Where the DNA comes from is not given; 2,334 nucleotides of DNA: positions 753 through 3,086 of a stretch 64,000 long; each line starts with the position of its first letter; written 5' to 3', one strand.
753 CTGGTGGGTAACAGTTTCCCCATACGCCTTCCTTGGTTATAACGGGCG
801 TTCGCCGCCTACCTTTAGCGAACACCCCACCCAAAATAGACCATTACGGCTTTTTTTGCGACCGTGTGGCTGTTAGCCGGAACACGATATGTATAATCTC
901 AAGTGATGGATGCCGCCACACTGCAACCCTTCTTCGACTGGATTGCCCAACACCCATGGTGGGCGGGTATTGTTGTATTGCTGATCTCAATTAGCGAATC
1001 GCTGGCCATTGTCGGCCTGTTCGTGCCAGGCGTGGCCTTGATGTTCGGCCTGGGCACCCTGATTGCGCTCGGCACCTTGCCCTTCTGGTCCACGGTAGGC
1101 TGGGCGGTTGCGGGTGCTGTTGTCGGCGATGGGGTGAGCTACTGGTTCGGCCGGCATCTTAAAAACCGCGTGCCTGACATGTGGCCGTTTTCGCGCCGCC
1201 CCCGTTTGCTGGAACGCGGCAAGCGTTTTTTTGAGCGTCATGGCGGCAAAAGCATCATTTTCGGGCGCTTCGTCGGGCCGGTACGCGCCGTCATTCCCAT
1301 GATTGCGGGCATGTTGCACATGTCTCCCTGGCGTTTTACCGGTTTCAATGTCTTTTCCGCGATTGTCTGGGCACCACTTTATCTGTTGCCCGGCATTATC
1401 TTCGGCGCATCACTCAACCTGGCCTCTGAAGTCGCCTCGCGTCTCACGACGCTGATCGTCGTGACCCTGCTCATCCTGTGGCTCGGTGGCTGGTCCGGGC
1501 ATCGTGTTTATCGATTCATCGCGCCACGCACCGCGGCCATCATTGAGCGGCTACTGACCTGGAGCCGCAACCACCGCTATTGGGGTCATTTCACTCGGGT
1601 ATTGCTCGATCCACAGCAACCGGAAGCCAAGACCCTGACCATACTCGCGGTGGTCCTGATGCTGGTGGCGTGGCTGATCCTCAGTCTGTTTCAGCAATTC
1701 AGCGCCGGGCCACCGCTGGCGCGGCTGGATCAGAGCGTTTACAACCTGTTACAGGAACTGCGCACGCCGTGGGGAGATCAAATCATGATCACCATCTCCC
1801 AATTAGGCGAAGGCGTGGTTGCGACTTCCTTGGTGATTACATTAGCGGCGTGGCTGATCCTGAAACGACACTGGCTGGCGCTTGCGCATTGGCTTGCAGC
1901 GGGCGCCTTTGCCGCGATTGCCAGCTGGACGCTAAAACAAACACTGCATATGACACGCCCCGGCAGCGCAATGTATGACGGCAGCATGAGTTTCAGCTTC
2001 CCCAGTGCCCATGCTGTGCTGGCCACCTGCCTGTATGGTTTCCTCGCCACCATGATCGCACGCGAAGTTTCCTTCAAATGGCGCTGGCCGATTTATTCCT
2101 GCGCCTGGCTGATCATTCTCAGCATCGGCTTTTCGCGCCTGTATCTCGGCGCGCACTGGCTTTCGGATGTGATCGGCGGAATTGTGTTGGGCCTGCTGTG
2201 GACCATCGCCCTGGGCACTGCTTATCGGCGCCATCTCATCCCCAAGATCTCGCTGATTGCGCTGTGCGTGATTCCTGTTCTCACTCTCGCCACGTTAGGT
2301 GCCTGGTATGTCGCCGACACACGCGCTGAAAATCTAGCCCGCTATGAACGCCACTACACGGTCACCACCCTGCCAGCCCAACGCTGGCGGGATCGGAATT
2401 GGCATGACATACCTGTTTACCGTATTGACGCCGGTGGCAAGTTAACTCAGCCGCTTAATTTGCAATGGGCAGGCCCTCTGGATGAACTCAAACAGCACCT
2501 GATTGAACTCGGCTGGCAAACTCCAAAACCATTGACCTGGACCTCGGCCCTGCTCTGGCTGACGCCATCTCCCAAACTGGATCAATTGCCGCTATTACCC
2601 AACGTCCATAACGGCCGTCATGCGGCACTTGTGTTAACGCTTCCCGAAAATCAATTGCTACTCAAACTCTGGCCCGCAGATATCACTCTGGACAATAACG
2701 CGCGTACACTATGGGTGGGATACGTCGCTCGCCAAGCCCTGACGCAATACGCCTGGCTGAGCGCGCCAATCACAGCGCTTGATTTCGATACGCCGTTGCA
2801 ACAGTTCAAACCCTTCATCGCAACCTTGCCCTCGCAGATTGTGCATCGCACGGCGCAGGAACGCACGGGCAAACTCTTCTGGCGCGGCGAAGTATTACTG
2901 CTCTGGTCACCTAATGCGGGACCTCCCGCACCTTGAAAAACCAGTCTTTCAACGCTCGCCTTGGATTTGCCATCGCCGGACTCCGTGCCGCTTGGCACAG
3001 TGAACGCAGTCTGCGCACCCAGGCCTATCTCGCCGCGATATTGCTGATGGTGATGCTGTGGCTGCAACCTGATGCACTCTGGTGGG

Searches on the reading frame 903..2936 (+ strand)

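Call 81: search_protein_families(library=pfam, proteins=[window:903-2936:+], max_evalue=0.00001)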
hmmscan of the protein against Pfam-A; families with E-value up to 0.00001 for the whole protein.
window:903-2936:+ (677 aa): 3 families
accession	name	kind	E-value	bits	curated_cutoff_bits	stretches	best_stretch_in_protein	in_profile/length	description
PF09335.16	VTT_dom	-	2.7e-18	67.1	33.9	1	51-164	5-121/123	VTT domain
PF01569.27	PAP2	-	6.6e-15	55.4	27.2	1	331-437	6-121/130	PAP2 superfamily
PF14067.11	LssY_C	-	8.4e-11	42.3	25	1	501-610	2-121/188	LssY C-terminus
